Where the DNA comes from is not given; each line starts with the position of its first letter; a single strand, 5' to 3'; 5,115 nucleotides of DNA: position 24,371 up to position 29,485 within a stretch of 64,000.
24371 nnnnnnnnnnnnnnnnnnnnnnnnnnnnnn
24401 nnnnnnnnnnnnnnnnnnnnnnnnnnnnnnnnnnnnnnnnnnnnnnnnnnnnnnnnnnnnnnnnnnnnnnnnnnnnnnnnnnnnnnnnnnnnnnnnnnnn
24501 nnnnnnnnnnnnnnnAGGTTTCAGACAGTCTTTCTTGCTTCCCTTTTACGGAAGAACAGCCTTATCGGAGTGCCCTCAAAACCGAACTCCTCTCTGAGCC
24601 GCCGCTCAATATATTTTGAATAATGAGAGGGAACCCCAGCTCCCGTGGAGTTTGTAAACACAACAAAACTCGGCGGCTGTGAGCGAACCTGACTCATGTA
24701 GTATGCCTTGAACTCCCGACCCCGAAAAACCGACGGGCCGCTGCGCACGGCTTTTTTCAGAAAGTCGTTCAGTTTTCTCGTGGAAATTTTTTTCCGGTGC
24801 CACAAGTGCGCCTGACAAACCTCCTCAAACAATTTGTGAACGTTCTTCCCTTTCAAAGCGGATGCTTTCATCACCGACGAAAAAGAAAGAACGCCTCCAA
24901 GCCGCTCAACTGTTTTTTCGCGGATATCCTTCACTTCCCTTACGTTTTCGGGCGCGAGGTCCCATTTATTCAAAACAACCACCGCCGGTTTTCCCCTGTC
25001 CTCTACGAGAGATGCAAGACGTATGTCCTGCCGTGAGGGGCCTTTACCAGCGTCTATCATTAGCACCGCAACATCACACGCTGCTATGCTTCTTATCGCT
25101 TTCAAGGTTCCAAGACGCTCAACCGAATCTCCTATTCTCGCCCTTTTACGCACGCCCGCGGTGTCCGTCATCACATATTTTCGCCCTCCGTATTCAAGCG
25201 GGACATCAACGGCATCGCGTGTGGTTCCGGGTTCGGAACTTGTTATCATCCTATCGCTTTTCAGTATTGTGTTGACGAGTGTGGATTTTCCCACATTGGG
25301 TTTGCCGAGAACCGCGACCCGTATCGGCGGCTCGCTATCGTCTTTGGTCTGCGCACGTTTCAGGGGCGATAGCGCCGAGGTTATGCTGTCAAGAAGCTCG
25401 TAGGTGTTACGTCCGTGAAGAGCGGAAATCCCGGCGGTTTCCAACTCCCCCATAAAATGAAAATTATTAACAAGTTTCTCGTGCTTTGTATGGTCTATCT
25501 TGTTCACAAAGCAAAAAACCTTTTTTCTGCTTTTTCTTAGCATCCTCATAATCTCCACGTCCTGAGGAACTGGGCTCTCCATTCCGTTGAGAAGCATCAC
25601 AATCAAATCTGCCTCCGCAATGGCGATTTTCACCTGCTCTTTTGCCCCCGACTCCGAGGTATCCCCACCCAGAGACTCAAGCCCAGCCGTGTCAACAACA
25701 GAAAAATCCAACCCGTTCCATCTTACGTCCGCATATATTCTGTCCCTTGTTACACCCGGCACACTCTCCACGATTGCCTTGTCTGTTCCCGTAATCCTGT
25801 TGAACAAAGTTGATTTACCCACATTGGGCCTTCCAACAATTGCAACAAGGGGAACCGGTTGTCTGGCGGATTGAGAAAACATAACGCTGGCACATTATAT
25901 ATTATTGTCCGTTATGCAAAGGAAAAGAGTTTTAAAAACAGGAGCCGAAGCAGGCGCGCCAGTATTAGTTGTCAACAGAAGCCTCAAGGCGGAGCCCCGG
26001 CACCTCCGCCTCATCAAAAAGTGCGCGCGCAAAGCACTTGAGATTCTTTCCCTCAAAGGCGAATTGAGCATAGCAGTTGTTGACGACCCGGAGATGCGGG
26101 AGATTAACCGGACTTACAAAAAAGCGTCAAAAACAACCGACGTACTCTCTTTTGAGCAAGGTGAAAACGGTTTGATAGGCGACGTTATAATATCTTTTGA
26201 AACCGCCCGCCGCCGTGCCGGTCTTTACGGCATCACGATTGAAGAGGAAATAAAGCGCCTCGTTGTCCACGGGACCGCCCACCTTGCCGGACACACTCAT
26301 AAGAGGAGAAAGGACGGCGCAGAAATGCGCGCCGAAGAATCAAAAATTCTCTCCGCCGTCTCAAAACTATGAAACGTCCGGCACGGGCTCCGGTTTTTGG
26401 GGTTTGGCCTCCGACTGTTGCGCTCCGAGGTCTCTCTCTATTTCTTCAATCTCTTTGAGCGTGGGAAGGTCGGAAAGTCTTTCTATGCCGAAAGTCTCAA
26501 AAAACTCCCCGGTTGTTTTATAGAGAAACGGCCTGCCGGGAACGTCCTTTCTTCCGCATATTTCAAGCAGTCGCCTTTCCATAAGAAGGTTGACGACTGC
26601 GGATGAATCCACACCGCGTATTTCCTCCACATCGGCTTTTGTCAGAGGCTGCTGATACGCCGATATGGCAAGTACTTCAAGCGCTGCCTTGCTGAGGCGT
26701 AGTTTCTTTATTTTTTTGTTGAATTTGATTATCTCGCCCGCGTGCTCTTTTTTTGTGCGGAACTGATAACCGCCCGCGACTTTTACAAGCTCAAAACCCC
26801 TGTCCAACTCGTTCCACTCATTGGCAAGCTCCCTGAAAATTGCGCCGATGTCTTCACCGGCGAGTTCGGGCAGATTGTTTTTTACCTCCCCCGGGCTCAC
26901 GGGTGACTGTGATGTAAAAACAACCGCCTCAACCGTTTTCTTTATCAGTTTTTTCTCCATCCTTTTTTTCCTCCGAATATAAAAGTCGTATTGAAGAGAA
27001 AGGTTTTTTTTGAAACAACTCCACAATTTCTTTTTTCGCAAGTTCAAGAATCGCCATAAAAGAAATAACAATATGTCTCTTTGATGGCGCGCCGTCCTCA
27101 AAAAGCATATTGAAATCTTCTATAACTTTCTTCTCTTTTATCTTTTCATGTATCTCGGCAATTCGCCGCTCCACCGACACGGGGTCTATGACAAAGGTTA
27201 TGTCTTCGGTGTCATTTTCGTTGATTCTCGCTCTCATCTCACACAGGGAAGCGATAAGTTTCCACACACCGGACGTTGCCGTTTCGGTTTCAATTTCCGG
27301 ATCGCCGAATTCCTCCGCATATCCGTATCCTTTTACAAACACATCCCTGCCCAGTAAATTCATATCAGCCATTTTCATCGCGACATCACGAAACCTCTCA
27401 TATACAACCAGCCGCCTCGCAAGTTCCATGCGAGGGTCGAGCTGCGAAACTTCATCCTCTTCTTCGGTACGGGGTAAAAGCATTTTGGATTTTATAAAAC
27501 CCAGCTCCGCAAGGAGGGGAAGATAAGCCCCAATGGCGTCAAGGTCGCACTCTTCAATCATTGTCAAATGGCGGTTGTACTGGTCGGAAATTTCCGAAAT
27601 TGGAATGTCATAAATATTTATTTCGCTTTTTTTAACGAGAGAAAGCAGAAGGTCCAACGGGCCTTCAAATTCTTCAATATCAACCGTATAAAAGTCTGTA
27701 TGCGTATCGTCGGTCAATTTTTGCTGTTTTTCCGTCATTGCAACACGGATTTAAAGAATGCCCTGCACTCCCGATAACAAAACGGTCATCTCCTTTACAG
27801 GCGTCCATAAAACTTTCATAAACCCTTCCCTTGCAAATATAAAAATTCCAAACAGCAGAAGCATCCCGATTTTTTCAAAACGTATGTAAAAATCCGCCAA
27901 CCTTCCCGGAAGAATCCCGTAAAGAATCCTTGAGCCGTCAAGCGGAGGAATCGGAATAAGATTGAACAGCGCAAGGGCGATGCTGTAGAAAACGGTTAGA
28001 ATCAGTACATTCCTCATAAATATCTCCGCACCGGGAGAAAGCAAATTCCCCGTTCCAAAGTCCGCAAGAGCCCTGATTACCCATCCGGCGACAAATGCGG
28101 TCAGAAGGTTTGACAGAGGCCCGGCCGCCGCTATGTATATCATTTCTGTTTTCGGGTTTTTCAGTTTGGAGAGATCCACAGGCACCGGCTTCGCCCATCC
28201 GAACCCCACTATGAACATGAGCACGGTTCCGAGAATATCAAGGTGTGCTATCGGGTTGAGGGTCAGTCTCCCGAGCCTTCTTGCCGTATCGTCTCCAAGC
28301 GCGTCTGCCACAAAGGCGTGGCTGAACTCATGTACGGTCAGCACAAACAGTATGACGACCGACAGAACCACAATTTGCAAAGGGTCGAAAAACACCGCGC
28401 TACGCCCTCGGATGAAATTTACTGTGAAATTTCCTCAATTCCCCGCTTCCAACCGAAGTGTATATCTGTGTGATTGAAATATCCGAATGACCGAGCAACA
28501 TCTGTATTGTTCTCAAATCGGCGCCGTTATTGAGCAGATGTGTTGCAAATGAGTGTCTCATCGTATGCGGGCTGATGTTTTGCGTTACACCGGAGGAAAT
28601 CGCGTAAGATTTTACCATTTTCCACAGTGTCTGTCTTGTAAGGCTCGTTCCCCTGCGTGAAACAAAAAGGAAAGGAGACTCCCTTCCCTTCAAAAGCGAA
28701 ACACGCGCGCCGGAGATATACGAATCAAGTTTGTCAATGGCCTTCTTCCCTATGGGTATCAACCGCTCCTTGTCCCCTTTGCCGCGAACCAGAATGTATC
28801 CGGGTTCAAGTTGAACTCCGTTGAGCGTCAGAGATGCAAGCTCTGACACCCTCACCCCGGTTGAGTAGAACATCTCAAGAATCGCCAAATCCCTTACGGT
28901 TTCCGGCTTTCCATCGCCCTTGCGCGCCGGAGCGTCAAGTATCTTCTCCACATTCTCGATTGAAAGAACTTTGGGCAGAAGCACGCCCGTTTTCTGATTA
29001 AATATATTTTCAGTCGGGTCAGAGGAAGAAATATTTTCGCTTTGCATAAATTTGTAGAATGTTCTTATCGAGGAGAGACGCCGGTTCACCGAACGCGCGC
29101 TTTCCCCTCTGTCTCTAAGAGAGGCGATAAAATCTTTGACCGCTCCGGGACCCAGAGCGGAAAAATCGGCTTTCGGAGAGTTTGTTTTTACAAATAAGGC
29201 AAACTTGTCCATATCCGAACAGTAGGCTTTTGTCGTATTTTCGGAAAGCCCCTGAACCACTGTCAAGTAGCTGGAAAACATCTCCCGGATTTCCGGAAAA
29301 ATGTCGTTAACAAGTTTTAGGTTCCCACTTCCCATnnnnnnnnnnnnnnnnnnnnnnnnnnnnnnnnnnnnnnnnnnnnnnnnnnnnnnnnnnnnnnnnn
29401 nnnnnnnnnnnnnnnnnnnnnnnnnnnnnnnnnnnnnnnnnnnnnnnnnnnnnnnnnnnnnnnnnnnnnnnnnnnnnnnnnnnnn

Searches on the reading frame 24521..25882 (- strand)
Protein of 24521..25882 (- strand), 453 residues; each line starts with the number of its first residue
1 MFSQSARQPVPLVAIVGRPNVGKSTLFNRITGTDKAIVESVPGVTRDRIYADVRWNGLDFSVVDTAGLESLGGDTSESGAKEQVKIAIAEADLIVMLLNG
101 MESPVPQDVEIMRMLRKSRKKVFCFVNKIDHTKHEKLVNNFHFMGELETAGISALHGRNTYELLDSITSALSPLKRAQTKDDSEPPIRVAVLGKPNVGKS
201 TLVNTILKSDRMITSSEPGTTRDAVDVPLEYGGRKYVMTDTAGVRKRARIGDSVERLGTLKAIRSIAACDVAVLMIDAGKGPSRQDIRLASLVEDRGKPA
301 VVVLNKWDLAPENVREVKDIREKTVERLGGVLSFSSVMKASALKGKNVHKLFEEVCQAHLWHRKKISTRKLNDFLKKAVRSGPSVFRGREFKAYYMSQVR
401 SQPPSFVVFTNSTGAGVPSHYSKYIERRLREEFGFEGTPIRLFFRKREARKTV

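Call 70: search_protein_families(library=pfam, proteins=[window:24521-25882:-], max_evalue=0.0001)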
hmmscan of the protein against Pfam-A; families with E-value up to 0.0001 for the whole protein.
window:24521-25882:- (453 aa): 11 families
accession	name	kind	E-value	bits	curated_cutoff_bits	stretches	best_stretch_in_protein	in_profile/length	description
PF01926.29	MMR_HSR1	-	2.6e-55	185.8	21.9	2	13-128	2-113/113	50S ribosome-binding GTPase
PF00009.33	GTP_EFTU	-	9.1e-31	107.3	26.5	2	262-357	86-184/188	Elongation factor Tu GTP binding domain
PF02421.24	FeoB_N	-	3.6e-27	95.2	27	2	13-142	3-128/156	Ferrous iron transport protein B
PF14714.11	KH_dom-like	-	1.3e-25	89.9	27.3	1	365-445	1-81/81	KH-domain-like of EngA bacterial GTPase enzymes, C-terminal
PF00350.29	Dynamin_N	-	2.9e-11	44.1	27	0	189-222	1-34/168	Dynamin family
PF03193.22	RsgA_GTPase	-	9e-11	42.3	30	0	82-215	14-135/174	RsgA GTPase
PF00071.28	Ras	-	1.4e-08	34.9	21.6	0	189-357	2-158/162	Ras family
PF04548.22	AIG1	-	5.7e-08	32.8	27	0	14-98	4-89/212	AIG1 family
PF00005.33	ABC_tran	-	2.9e-05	25.1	25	0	12-38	13-39/137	ABC transporter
PF08477.19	Roc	-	2.9e-05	24.7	27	0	13-71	2-69/119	Ras of Complex, Roc, domain of DAPkinase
PF05621.17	TniB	-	7.7e-05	22.6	22.4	0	169-277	18-126/189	Bacterial TniB protein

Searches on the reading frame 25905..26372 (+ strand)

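Call 70: search_protein_families(library=pfam, proteins=[window:25905-26372:+], max_evalue=0.0001)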
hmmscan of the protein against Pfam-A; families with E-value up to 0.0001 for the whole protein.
window:25905-26372:+ (155 aa): 1 family
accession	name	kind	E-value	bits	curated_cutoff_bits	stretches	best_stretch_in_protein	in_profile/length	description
PF02130.23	YbeY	-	3e-30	105.2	25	1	33-151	7-128/129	Endoribonuclease YbeY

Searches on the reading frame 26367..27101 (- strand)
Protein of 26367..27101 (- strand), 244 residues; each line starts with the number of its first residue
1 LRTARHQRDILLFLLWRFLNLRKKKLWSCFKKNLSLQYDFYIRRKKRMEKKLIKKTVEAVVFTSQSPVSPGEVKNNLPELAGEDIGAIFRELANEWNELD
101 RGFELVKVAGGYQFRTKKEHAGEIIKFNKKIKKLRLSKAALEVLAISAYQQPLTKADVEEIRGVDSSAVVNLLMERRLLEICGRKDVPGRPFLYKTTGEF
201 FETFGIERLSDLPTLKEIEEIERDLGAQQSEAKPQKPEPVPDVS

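Call 71: search_protein_families(library=pfam, proteins=[window:26367-27101:-], max_evalue=0.0001)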
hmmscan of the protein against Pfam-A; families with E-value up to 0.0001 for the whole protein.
window:26367-27101:- (244 aa): 1 family
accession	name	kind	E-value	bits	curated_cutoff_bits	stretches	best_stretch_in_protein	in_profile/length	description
PF04079.22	SMC_ScpB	-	6.2e-49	166.1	27.4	1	56-215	2-160/160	Segregation and condensation complex subunit ScpB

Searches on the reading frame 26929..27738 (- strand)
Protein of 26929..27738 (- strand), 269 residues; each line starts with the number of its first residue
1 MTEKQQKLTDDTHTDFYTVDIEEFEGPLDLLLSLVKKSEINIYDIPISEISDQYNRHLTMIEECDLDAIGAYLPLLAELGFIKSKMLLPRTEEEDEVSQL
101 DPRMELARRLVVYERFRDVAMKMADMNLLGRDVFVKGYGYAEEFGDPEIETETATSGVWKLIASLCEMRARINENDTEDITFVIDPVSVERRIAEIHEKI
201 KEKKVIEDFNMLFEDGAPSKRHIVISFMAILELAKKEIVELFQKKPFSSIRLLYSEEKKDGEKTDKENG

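Call 70: search_protein_families(library=pfam, proteins=[window:26929-27738:-], max_evalue=0.0001)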
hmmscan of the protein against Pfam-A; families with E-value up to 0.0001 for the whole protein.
window:26929-27738:- (269 aa): 1 family
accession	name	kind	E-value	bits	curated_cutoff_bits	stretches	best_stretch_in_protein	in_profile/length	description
PF02616.19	SMC_ScpA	-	5.2e-25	89.2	24.6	1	34-251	1-228/232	Segregation and condensation protein ScpA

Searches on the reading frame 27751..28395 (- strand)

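Call 70: search_protein_families(library=pfam, proteins=[window:27751-28395:-], max_evalue=0.0001)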
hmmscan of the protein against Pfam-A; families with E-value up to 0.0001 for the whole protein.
window:27751-28395:- (214 aa): 1 family
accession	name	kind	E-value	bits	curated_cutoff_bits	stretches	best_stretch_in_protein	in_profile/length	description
PF02163.28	Peptidase_M50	-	5.9e-15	55.7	27.2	2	124-178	156-211/221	Peptidase family M50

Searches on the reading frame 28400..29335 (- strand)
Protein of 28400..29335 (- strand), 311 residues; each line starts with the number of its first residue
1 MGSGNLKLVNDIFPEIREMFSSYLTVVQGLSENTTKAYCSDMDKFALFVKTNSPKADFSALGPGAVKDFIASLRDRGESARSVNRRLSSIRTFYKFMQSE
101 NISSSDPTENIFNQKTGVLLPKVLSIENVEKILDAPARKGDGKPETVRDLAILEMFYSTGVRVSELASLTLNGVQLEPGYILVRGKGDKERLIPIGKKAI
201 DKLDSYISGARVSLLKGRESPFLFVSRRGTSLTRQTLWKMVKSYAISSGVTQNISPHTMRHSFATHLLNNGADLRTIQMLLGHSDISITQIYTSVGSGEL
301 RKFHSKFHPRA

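Call 70: search_protein_families(library=pfam, proteins=[window:28400-29335:-], max_evalue=0.0001)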
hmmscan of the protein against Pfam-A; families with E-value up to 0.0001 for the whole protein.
window:28400-29335:- (311 aa): 3 families
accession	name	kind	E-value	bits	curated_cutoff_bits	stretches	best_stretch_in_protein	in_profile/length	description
PF00589.27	Phage_integrase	-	1.1e-46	159.2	27.1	1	123-295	2-168/172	Phage integrase family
PF02899.23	Phage_int_SAM_1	-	3.5e-15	56.5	22.3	1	20-100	4-82/83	Phage integrase, N-terminal SAM-like domain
PF13495.12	Phage_int_SAM_4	-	5.5e-08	33.5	27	1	17-96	2-77/85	Phage integrase, N-terminal SAM-like domain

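Call 72: search_protein_families(library=ncbifam, proteins=[window:28400-29335:-], max_evalue=0.001)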
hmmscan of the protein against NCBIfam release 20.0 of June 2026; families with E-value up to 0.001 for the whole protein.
window:28400-29335:- (311 aa): 13 families
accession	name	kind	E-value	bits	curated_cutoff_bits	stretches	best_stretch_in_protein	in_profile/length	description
TIGR02225.1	recomb_XerD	equivalog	4.2e-102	341.4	329.6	1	19-311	2-290/290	site-specific tyrosine recombinase XerD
NF001399.0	PRK00283.1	subfamily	1.7e-101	339.4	279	1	18-311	10-299/300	tyrosine recombinase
TIGR02224.1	recomb_XerC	equivalog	6e-91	304.9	335.15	1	19-311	2-293/295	tyrosine recombinase XerC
NF040815.2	recomb_XerA_Arch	equivalog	2.8e-67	227.1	220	1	19-302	2-261/263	site-specific tyrosine recombinase/integron integrase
NF002331.0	PRK01287.1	subfamily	1.2e-55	189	371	1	79-309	96-326/365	site-specific tyrosine recombinase XerC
TIGR02249.1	integrase_gron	subfamily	3.1e-38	131.9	265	2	232-296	237-301/315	integron integrase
NF003462.0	PRK05084.1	equivalog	1.8e-32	112.5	267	1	145-302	193-351/360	tyrosine recombinase XerS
NF011946.0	PRK15417.1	equivalog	7.6e-23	81.2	435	2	231-295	251-315/337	integron integrase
NF007370.0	PRK09870.1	subfamily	2.1e-18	66.7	221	1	124-300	13-184/200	tyrosine-type DNA invertase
NF007371.0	PRK09871.1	subfamily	6.6e-18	65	222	1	146-295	25-174/198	tyrosine-type DNA invertase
NF040693.1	recomb_GmtY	equivalog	4.5e-09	36.1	340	1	217-301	347-438/441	gamma-mobile-trio recombinase GmtY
NF002685.0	PRK02436.1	equivalog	2.3e-07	30.9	178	1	20-284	5-235/245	site-specific tyrosine recombinase XerD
NF041502.1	integrase_1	equivalog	4.6e-05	22.3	350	1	227-294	292-359/484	site-specific integrase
